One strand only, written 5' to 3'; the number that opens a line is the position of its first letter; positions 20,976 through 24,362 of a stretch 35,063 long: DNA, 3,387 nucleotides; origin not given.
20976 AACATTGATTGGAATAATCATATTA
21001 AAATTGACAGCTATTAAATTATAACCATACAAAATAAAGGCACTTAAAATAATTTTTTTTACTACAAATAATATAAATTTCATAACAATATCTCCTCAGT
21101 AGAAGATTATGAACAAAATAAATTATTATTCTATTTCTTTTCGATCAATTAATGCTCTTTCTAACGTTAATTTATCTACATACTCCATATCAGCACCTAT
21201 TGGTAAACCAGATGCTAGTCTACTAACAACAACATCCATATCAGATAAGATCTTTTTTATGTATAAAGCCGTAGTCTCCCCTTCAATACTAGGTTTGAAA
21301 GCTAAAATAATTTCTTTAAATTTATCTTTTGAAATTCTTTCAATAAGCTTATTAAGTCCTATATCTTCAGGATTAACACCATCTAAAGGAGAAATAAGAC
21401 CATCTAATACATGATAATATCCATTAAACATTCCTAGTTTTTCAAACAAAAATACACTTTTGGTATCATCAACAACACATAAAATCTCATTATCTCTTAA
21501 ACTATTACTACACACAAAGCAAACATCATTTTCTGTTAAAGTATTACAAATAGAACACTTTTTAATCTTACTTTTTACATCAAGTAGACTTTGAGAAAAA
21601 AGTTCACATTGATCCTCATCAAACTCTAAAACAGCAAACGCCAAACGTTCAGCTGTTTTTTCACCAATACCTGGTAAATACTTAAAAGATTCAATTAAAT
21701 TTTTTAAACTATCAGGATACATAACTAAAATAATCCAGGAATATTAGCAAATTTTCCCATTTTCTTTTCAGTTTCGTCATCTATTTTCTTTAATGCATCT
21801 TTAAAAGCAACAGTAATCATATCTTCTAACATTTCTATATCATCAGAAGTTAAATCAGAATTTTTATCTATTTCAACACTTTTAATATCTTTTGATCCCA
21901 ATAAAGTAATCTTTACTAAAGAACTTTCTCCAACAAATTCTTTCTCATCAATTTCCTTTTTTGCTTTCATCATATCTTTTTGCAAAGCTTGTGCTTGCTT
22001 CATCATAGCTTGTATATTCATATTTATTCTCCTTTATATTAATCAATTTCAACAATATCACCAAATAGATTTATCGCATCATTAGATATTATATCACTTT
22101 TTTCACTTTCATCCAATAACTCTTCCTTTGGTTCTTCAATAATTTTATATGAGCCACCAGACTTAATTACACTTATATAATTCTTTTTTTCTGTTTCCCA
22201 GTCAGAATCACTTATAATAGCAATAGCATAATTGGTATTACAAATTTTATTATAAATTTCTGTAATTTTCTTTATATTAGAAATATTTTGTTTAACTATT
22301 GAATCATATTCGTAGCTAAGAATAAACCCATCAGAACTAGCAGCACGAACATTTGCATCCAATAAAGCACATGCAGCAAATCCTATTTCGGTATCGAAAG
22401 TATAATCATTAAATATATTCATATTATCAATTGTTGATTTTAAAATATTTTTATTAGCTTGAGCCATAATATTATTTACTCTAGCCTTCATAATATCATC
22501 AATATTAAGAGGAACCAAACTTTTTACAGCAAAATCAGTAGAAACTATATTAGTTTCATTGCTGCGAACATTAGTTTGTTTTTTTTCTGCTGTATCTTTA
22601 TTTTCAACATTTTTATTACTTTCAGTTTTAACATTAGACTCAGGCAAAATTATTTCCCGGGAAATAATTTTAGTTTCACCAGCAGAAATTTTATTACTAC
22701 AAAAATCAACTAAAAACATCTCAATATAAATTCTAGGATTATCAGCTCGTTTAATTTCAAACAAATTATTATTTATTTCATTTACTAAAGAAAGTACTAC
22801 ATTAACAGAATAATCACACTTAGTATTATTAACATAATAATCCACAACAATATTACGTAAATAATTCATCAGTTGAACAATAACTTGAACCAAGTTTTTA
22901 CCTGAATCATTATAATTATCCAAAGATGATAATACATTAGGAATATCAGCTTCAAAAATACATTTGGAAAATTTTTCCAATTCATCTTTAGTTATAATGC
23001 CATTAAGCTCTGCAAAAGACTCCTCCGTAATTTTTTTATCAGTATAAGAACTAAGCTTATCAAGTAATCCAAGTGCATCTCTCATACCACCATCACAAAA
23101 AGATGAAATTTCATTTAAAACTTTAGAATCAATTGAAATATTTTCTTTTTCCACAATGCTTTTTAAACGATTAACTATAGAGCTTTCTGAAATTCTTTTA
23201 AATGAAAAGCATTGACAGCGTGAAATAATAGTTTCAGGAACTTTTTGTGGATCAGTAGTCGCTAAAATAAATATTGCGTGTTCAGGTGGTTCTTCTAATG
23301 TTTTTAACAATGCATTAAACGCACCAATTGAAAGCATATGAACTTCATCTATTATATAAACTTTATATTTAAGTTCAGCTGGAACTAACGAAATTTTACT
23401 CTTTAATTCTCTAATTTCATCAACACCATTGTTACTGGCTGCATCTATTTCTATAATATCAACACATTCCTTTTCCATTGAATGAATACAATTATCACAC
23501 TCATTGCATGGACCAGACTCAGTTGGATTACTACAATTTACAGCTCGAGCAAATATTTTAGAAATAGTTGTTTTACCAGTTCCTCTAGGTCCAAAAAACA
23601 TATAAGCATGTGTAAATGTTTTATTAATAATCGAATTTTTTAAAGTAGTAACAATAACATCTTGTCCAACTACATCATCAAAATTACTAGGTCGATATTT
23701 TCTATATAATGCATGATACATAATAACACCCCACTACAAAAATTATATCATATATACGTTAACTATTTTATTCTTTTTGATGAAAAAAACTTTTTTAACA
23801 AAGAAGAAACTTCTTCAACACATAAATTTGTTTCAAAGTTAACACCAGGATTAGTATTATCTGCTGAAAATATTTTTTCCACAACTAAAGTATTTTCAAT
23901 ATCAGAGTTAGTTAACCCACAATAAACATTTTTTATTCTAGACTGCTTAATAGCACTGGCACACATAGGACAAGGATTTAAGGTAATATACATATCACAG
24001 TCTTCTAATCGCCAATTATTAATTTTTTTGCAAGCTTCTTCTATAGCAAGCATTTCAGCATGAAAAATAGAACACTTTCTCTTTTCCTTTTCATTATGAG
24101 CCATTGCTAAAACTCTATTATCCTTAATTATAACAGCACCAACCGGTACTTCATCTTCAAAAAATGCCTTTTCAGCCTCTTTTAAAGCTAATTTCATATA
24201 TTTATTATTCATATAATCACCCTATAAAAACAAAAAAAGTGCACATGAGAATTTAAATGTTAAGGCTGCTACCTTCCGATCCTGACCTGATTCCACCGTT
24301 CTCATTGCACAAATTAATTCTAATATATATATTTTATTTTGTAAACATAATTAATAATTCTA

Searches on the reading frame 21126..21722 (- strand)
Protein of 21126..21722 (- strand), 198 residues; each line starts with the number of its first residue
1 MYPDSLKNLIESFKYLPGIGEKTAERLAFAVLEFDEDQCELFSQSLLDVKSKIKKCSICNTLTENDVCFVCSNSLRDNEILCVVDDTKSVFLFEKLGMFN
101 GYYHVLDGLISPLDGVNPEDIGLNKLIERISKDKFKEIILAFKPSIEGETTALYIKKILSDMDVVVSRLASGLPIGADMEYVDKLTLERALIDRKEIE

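Call 7: search_protein_families(library=pfam, proteins=[window:21126-21722:-])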
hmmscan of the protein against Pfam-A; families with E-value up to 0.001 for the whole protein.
window:21126-21722:- (198 aa): 5 families
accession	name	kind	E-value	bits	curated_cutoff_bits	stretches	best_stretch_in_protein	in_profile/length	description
PF13662.12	Toprim_4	-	1.6e-19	70.3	25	1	80-170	2-85/85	Toprim domain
PF21176.3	RecR_HhH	-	8.3e-13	48.4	27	1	7-48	2-43/45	RecR, helix-hairpin-helix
PF21175.2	RecR_C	-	3.7e-09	36.3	22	1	172-195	1-24/24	RecR, C-terminal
PF02132.21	RecR_ZnF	-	1.6e-06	28.2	22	1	53-73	1-21/21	RecR, Cys4-zinc finger domain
PF01751.28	Toprim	-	9.7e-05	22.9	23.1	1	81-167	2-94/96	Toprim domain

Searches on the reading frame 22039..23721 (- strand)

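Call 7: search_protein_families(library=pfam, proteins=[window:22039-23721:-])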
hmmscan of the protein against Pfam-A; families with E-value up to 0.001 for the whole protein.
window:22039-23721:- (560 aa): 10 families
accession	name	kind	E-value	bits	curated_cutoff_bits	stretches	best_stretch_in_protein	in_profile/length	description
PF13177.12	DNA_pol3_delta2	-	1.3e-44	152.4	27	1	20-177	2-160/161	DNA polymerase III, delta subunit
PF00004.35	AAA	-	5.1e-11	43.6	21.2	1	41-171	2-125/131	ATPase family associated with various cellular activities (AAA)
PF22608.2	DNAX_ATPase_lid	-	3.1e-08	33.7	27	1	182-221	2-41/49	DNA polymerase III clamp loader subunit, ATPase lid domain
PF21960.2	RCF1-5-like_lid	-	4.5e-07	30.2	27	1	185-220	2-38/43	RCF1/5-like, AAA+ ATPase lid domain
PF05496.18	RuvB_N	-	2.3e-06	27.9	27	1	10-79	2-75/159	Holliday junction DNA helicase RuvB P-loop domain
PF13401.12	AAA_22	-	9.1e-05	23.2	27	0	41-146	9-113/130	AAA domain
PF12169.13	DNA_pol3_gamma3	-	0.00012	22.3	24.4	0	232-294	2-64/143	DNA polymerase III subunits gamma and tau domain III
PF07728.20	AAA_5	-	0.00022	21.7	22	0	41-144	3-92/139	AAA domain (dynein-related subfamily)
PF19263.5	DUF5906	-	0.00051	21.1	27.6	0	43-120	2-85/114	Family of unknown function (DUF5906)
PF25361.1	AAA_lid_RFC1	-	0.00066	19.5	34.9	0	181-224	3-46/59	RFC1-like, AAA+ ATPase lid domain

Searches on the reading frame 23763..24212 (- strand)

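Call 7: search_protein_families(library=pfam, proteins=[window:23763-24212:-])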
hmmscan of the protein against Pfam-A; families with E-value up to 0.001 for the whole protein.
window:23763-24212:- (149 aa): 4 families
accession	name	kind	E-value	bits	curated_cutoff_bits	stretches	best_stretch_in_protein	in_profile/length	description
PF14437.12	MafB19-deam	-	4.1e-35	121.2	27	1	3-146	4-141/142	MafB19-like deaminase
PF00383.29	dCMP_cyt_deam_1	-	1.6e-30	105.4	25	1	3-99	5-101/102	Cytidine and deoxycytidylate deaminase zinc-binding region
PF14439.12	Bd3614-deam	-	4.4e-05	23.9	38.5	1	26-90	13-76/113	Bd3614-like deaminase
PF18750.7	SNAD4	-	0.00041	20.8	27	1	39-92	26-75/130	Secreted Novel AID/APOBEC-like Deaminase 4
